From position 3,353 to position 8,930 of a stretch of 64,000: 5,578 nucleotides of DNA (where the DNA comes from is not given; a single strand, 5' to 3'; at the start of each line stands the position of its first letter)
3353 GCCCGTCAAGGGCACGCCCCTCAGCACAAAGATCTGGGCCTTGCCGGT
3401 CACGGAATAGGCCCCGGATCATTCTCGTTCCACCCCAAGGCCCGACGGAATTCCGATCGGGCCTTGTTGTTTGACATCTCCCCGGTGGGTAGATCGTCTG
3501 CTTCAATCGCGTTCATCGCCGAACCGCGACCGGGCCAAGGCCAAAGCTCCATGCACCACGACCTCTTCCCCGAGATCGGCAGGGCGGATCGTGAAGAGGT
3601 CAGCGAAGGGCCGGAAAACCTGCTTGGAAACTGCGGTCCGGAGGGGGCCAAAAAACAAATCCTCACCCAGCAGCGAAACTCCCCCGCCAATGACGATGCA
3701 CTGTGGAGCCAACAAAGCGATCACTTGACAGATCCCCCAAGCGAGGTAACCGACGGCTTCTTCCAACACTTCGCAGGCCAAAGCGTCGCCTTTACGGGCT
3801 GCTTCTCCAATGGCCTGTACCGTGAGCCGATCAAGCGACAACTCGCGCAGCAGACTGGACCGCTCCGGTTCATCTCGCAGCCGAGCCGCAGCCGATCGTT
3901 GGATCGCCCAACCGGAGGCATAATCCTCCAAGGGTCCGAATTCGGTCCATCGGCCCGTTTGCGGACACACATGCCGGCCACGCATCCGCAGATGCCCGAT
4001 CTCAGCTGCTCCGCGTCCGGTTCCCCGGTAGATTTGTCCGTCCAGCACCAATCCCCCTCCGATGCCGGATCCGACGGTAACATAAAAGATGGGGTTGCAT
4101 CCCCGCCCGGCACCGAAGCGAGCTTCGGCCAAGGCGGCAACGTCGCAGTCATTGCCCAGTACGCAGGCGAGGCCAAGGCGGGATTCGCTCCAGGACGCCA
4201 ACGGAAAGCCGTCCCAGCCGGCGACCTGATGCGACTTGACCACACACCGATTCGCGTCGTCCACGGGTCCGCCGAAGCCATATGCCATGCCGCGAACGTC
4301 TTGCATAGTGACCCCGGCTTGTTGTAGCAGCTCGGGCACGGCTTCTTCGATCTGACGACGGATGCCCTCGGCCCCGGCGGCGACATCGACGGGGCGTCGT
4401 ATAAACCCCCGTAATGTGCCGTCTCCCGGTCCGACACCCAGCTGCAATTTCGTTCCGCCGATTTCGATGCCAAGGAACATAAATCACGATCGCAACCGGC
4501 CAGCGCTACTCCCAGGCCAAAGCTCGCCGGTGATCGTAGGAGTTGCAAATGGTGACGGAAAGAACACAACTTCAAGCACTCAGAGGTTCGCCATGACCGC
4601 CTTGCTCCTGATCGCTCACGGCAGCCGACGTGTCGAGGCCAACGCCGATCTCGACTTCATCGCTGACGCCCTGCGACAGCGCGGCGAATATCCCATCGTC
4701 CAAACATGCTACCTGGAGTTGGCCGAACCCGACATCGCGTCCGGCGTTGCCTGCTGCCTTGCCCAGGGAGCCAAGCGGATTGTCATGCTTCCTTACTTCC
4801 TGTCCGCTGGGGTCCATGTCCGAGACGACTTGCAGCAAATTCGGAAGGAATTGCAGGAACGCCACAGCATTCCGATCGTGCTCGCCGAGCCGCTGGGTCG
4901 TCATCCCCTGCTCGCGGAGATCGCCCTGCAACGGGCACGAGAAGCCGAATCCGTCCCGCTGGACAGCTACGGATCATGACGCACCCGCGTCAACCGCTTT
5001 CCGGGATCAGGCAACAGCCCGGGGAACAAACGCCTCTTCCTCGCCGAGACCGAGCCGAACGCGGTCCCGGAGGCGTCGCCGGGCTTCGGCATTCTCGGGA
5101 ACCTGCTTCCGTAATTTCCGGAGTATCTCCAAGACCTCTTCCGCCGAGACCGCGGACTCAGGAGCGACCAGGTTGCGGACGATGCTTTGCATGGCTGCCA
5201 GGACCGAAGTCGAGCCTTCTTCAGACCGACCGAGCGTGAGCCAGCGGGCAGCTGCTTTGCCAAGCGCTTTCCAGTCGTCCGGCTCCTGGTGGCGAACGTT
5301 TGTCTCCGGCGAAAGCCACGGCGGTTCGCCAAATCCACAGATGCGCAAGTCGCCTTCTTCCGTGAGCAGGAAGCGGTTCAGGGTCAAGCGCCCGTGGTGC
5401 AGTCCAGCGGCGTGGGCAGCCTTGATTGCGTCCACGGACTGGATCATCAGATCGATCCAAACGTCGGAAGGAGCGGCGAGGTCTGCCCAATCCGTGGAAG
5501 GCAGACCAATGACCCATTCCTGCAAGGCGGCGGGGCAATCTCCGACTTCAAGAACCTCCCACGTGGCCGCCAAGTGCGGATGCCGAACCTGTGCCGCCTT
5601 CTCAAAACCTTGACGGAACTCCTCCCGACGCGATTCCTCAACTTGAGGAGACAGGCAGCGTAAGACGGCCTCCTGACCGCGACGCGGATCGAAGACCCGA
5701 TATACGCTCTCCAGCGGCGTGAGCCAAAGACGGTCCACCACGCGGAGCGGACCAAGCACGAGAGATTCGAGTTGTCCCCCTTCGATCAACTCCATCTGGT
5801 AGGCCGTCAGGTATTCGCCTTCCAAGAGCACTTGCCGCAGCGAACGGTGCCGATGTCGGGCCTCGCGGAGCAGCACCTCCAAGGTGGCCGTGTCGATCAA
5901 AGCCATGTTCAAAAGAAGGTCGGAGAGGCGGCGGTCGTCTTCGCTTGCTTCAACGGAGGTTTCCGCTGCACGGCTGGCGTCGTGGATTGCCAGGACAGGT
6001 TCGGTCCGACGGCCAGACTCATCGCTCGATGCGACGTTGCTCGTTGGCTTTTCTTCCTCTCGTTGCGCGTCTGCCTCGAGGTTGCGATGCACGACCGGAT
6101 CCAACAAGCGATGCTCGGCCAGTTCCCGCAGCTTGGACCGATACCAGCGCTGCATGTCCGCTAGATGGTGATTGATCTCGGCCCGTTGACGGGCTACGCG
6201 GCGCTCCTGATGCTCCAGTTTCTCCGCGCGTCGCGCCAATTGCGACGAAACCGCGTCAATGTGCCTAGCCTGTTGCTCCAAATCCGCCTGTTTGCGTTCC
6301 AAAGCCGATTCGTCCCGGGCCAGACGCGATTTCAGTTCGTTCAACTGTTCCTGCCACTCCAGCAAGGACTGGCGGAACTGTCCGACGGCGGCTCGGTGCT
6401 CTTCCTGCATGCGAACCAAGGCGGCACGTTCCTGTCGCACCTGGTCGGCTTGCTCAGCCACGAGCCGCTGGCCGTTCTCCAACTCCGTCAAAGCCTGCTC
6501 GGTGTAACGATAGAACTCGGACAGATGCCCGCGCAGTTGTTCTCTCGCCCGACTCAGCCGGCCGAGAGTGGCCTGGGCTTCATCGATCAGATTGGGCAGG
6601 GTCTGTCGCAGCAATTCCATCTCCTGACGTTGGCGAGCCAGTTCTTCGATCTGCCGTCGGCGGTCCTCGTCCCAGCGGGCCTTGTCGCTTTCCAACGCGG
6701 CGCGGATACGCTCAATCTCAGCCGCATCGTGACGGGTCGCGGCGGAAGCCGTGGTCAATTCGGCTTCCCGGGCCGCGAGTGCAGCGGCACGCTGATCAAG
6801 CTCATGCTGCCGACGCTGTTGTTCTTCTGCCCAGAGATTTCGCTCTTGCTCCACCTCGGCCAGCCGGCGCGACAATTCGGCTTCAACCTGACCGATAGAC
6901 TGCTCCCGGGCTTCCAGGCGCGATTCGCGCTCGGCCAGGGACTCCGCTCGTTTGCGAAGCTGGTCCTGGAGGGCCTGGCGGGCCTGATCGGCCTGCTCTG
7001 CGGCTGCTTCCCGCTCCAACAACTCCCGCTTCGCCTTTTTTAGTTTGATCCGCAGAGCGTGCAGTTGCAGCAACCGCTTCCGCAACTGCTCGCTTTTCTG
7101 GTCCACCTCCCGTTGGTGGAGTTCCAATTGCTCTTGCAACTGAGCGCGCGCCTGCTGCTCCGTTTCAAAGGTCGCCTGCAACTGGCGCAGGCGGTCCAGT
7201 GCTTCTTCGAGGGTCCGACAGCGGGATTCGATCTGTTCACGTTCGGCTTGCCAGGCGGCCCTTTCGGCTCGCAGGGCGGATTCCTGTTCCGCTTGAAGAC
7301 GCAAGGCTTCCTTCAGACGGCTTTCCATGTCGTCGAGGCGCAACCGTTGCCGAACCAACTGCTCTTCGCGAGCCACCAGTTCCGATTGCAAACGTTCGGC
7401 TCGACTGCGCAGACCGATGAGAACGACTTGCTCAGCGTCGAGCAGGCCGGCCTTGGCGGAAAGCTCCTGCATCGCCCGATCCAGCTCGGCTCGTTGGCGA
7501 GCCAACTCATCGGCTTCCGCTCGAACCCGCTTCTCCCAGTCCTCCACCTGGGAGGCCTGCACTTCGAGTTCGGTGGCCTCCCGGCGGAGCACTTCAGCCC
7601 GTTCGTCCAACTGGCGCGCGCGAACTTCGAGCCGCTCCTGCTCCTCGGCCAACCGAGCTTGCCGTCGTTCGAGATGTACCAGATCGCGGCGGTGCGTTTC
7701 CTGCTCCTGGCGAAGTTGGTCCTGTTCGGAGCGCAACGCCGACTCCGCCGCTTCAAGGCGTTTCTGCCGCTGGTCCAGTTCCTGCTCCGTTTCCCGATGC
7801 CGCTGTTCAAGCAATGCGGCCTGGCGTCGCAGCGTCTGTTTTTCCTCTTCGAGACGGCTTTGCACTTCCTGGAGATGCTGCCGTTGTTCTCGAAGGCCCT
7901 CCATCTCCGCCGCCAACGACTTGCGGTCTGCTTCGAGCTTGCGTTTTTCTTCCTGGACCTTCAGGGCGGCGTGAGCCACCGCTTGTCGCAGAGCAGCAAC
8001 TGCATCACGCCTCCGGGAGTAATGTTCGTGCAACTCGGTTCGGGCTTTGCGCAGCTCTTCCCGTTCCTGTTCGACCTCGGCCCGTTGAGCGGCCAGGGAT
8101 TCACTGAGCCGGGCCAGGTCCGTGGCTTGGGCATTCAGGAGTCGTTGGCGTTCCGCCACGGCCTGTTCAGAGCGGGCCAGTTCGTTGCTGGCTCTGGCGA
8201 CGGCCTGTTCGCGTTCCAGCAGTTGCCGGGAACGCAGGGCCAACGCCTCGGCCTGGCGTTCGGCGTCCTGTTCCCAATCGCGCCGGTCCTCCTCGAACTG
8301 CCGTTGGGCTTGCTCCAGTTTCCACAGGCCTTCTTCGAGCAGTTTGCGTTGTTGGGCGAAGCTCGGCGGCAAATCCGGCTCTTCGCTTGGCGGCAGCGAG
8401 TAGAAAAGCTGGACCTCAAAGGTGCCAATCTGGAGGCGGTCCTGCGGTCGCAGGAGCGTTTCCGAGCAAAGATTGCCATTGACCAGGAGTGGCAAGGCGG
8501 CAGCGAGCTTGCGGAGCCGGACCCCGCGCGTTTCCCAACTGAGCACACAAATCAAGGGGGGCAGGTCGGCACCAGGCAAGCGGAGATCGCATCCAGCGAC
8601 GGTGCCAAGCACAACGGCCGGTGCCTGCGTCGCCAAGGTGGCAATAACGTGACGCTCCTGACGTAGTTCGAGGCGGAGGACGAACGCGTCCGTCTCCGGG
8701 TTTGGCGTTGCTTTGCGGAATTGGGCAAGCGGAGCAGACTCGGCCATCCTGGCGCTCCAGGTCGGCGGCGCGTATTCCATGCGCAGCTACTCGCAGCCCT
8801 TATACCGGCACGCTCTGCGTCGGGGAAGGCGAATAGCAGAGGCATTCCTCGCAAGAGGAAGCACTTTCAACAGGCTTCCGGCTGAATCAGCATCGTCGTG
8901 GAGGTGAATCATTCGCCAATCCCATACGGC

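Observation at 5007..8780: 1257-aa FHA domain, ~800-aa coiled coil and C-terminal pseudokinase protein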

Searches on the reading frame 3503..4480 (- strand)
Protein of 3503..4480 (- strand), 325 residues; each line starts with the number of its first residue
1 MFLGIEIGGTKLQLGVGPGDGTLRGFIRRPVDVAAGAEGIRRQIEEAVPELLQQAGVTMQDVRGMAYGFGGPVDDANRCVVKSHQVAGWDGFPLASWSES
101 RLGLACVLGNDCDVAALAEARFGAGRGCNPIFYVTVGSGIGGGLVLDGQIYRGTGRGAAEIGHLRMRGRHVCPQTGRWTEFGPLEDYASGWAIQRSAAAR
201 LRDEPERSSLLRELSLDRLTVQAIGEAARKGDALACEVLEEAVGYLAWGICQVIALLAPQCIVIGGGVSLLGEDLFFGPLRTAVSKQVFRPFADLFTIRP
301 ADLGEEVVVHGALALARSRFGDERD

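Call 7: search_protein_families(library=pfam, proteins=[window:3503-4480:-], max_evalue=0.01)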
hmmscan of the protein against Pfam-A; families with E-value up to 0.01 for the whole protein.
window:3503-4480:- (325 aa): 2 families
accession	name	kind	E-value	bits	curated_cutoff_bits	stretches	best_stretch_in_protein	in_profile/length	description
PF00480.26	ROK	-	1.3e-48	166.5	22.9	1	3-318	2-293/294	ROK family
PF01869.26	BcrAD_BadFG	-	0.0018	18.3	31.5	0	3-71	1-71/271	BadF/BadG/BcrA/BcrD ATPase family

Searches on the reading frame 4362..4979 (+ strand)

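Call 7: search_protein_families(library=pfam, proteins=[window:4362-4979:+], max_evalue=0.01)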
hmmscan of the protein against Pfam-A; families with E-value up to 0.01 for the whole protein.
window:4362-4979:+ (205 aa): 2 families
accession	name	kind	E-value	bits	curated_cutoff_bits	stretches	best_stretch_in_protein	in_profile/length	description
PF01903.22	CbiX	-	1.7e-29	102.7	22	1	86-188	1-104/106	CbiX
PF06180.16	CbiK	-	0.00029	20.7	26.2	1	78-159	141-219/262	Cobalt chelatase (CbiK)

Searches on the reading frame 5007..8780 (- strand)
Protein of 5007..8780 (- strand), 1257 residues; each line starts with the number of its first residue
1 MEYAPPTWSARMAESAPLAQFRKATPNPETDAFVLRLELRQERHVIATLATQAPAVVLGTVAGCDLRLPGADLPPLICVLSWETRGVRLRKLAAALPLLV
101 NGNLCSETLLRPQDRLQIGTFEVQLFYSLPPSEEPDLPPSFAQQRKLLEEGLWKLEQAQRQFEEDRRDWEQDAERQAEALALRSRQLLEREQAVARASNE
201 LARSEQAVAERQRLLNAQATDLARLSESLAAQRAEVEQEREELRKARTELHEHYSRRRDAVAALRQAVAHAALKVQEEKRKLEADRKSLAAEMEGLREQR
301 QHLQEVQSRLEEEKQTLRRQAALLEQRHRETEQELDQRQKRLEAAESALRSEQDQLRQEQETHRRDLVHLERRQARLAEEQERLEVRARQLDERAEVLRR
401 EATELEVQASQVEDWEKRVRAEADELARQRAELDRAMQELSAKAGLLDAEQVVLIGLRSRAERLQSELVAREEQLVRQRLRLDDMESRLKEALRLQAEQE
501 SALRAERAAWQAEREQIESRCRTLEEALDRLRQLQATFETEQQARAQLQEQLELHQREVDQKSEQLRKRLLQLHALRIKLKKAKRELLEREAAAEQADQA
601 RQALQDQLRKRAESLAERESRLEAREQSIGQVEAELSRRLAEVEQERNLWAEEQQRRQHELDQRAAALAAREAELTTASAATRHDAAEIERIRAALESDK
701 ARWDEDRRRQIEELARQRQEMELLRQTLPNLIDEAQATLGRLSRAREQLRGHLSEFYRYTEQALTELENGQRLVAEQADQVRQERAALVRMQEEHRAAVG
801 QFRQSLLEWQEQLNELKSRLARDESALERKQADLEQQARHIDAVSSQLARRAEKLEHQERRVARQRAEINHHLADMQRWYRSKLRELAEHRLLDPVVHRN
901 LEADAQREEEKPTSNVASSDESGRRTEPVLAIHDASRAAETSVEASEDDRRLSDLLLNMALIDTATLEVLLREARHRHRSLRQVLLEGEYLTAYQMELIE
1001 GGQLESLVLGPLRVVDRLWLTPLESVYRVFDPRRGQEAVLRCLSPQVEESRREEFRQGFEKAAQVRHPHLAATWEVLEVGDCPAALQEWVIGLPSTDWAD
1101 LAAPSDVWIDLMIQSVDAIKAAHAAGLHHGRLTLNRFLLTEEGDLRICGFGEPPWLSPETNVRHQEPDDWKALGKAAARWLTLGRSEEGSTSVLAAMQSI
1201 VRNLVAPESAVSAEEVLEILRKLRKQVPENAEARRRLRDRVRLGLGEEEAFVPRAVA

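Call 5: search_protein_families(library=pfam, proteins=[window:5007-8780:-], max_evalue=10)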
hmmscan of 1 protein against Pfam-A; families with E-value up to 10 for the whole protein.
window:5007-8780:- (1257 aa): 3 families
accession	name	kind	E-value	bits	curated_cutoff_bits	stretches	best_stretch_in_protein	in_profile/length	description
PF16697.10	Yop-YscD_cpl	-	4.6e-07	30.4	33.2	1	53-125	16-90/94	Inner membrane component of T3SS, cytoplasmic domain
PF00069.31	Pkinase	-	0.011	15.6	31.7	1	1025-1151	14-143/263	Protein kinase domain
PF10415.14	FumaraseC_C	-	5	8.1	32.5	1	972-997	19-44/54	Fumarase C C-terminus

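Call 6: search_protein_families(library=ncbifam, proteins=[window:5007-8780:-], max_evalue=10)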
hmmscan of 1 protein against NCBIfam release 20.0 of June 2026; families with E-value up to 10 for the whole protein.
window:5007-8780:- (1257 aa): 10 families
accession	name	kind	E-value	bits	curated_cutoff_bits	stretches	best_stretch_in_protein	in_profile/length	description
TIGR04523.1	Mplasa_alph_rch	subfamily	1.7e-10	39.5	270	3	199-443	401-646/745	helix-rich protein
TIGR02168.1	SMC_prok_B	equivalog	1.1e-08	33.4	567.35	3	143-433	693-986/1181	chromosome segregation protein SMC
TIGR02169.1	SMC_prok_A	equivalog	1.5e-07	29.5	729.4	3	604-881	229-959/1165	chromosome segregation protein SMC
NF038350.1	taxis_HmpF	equivalog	8.6e-05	21.1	200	4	651-887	109-343/553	pilus motility taxis protein HmpF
NF043058.1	T4SS_LegC2C7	subfamily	0.0011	18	350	4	239-359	98-218/348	LegC2/C7 family Dot/Icm T4SS effector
NF045780.1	TrlF_fam_ATP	equivalog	0.0021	16.8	350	1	633-974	432-776/944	TrlF family AAA-like ATPase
NF045487.1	ASRP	equivalog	0.0058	15.3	300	1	407-569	310-479/593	archaea-specific SMC-related protein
NF003034.1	PRK03918.1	equivalog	0.033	12.2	700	3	273-755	248-712/878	DNA double-strand break repair ATPase Rad50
NF041751.2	sbcc_Staph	equivalog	0.58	8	920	1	192-747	254-788/1007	exonuclease subunit SbcC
NF041034.1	Rad50_Sulf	equivalog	0.72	7.6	1000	2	458-871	235-656/872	DNA double-strand break repair ATPase Rad50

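Call 59: find_homologous_proteins(query=window:5007-8780:-, max_evalue=1e-30)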
Query window:5007-8780:- (1257 aa): 88 proteins with E <= 1e-30 among 8000 candidates.
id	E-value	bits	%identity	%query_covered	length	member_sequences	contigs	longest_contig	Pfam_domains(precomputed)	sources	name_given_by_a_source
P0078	0.0e+0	2271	90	99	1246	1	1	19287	-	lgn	-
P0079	0.0e+0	1019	49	98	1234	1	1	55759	PF27881.1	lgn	-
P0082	1.9e-209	717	43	89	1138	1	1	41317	-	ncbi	-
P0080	2.8e-186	640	40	98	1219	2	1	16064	-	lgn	-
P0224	4.1e-175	603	36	97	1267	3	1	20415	PF16697.11,PF27881.1,PF24161.2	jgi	jgi:chromosome segregation ATPase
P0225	2.6e-170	587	37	98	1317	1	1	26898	PF00498.32,PF16697.11,PF27881.1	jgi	jgi:chromosome segregation ATPase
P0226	1.3e-169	585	36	97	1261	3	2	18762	PF16697.11,PF27881.1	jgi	jgi:chromosome segregation ATPase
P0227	3.5e-169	583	40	76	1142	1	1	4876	PF16697.11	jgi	jgi:hypothetical protein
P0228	1.0e-167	579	36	95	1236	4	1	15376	PF16697.11,PF27881.1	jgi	jgi:chromosome segregation ATPase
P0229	6.3e-167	576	36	93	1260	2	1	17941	PF27881.1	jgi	-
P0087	1.3e-164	568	35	99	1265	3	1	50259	PF16697.11,PF27881.1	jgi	jgi:chromosome segregation ATPase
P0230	4.0e-163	563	37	81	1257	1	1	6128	PF16697.11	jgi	jgi:hypothetical protein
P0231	2.8e-162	561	39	96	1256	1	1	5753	PF16697.11,PF27881.1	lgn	-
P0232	2.9e-162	561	36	92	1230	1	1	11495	PF16697.11,PF27881.1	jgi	jgi:predicted nucleic acid-binding Zn-ribbon protein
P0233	3.8e-162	560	37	97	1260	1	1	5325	PF16697.11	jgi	jgi:chromosome segregation ATPase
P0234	5.2e-162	560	39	96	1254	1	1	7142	PF16697.11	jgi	jgi:chromosome segregation ATPase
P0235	5.9e-162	560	37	98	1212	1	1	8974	PF16697.11,PF27881.1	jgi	jgi:chromosome segregation ATPase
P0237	5.7e-161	556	37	98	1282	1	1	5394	PF27881.1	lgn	-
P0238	4.2e-159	550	37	98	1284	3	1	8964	PF27881.1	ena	-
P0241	8.6e-158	546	36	89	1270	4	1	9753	PF27881.1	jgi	jgi:DNA repair exonuclease SbcCD ATPase subunit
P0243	2.6e-157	544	35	96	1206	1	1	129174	PF27881.1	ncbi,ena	-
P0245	1.5e-156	542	38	93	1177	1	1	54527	PF16697.11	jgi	jgi:hypothetical protein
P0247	4.9e-156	540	38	90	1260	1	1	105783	PF16697.11,PF27881.1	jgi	jgi:chromosome segregation ATPase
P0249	4.0e-154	534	37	97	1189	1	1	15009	PF16697.11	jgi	jgi:chromosome segregation ATPase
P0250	1.0e-153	532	37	96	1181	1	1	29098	PF16697.11,PF27881.1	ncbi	-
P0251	6.2e-153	530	36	83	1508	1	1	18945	PF16697.11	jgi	jgi:chromosome segregation ATPase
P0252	3.6e-152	527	38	94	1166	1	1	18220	PF16697.11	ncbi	-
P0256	6.8e-149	516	35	96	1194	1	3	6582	PF27881.1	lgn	-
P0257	7.2e-149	516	34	96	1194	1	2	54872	PF16697.11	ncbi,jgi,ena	jgi:hypothetical protein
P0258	8.6e-148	513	36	92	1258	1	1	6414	PF16697.11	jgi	jgi:chromosome segregation ATPase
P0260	5.9e-147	510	36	97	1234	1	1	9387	PF16697.11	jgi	jgi:chromosome segregation ATPase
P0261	6.3e-146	506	33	96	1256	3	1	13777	PF16697.11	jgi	jgi:peptidoglycan hydrolase CwlO-like protein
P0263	7.6e-144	500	36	92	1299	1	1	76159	PF27881.1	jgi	jgi:chromosome segregation ATPase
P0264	2.4e-143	498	35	84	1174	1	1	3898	PF16697.11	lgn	-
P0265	3.1e-143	498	38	81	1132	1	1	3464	PF16697.11,PF27881.1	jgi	jgi:hypothetical protein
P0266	3.1e-142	494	36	98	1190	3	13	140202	PF27881.1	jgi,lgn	-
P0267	1.0e-139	486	34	97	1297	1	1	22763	PF16697.11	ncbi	-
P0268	6.2e-138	480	33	94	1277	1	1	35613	PF00498.32,PF16697.11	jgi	jgi:chromosome segregation ATPase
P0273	3.6e-131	458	32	96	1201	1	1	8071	PF16697.11,PF27881.1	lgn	-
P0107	1.2e-125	439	35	91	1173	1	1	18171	PF27881.1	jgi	jgi:chromosome segregation ATPase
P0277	1.8e-123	432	32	94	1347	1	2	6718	PF16697.11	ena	-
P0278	2.8e-123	431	33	98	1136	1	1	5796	PF27881.1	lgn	-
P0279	3.5e-123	431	32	96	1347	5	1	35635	PF00498.32,PF16697.11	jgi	-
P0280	3.1e-122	428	33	94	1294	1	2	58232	PF16697.11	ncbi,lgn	-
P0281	1.7e-119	419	32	93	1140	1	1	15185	PF16697.11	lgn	-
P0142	8.4e-119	417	33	65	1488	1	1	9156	PF16697.11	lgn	-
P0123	1.6e-117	412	35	74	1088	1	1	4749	PF16697.11,PF28019.1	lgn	-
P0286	1.3e-115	406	34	98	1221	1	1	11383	PF16697.11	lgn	-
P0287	1.9e-114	402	31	98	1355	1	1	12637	PF16697.11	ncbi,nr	ncbi:MAG: hypothetical protein K8T89_21215 [Planctomycetes bacterium]|nr:hypothetical protein [Planc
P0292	5.6e-104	368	25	51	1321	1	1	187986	PF27881.1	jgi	jgi:chromosome segregation ATPase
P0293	4.8e-103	364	38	59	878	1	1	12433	PF16697.11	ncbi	-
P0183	1.4e-76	277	29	71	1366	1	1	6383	PF16697.11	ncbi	-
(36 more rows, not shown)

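Call 60: find_encoding_contigs(protein=P0247, flank=6000, max_places=2)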
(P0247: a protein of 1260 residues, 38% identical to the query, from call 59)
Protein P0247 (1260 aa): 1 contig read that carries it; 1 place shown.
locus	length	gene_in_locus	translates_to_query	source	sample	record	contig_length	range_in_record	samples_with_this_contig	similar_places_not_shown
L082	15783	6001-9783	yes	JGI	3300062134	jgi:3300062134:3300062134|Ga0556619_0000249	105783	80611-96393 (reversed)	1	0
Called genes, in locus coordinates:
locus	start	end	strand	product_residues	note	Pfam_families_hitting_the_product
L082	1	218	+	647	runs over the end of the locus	PF00239:Resolvase, PF07508:Recombinase, PF13408:Zn_ribbon_recom (weak)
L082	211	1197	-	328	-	PF07394:DUF1501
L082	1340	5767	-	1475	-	PF00515:TPR_1 (faint), PF07719:TPR_2 (faint), PF13414:TPR_11 (faint), PF13181:TPR_8 (faint)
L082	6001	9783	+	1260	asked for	PF16697:Yop-YscD_cpl (weak), PF27881:CRWN_N (faint)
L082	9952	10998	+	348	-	PF00158:Sigma54_activat, PF01078:Mg_chelatase (faint), PF14532:Sigma54_activ_2, PF00004:AAA (weak), PF07728:AAA_5, PF25601:AAA_lid_14, PF02954:HTH_8 (faint)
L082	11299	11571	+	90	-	-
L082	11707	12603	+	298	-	-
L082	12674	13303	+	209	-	-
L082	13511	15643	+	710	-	PF00535:Glycos_transf_2, PF20043:DUF6445 (weak)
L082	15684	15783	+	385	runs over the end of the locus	PF13489:Methyltransf_23 (weak), PF08241:Methyltransf_11, PF08242:Methyltransf_12 (weak), PF13649:Methyltransf_25 (weak), PF00535:Glycos_transf_2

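Call 70: search_protein_families(library=padloc, proteins=[window:5007-8747:-], max_evalue=0.01)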
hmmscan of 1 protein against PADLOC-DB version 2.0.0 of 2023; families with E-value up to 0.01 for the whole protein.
window:5007-8747:- (1246 aa): 3 families
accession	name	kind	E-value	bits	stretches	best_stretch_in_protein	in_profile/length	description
PDLC00582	JetC3|JetC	-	2.1e-07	27.1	2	522-856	788-1106/1472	DUF3584 domain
PDLC04048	PD-T4-6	-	0.00019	18.9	1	1030-1140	42-156/354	-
PDLC04039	PD-T4-6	-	0.0018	15.4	1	999-1140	14-159/458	-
